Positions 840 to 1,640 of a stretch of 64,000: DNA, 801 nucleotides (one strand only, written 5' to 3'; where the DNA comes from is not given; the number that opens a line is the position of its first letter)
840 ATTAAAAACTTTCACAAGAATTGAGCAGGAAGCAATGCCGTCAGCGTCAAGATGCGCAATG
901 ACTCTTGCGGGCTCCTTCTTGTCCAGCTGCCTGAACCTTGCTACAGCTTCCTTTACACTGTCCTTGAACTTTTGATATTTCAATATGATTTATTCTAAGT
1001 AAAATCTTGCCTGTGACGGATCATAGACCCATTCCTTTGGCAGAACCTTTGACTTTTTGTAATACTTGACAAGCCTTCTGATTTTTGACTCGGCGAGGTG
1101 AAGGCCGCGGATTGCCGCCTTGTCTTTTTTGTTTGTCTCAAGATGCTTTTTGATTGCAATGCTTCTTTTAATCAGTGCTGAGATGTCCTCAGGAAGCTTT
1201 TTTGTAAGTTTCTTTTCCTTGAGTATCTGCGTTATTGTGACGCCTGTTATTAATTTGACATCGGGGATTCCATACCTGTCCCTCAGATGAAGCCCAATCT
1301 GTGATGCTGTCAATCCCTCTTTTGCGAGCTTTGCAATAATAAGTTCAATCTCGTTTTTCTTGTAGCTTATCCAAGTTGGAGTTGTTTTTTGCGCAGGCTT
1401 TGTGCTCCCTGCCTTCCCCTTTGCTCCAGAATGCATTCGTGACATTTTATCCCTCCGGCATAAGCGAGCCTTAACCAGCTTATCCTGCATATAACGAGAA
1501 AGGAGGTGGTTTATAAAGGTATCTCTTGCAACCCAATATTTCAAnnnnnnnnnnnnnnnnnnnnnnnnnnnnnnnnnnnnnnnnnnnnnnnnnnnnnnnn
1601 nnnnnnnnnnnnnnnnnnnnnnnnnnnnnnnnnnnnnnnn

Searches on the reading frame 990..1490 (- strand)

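Call 51: search_protein_families(library=pfam, proteins=[window:990-1490:-], max_evalue=0.001)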
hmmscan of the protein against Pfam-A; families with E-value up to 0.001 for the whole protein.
window:990-1490:- (166 aa): 2 families
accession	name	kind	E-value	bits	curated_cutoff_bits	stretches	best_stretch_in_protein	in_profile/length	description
PF08069.17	Ribosomal_S13_N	-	2.8e-24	85.4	25.4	1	16-75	1-60/60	Ribosomal S13/S15 N-terminal domain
PF00312.27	Ribosomal_S15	-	3.5e-14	53.2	31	1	89-160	4-77/81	Ribosomal protein S15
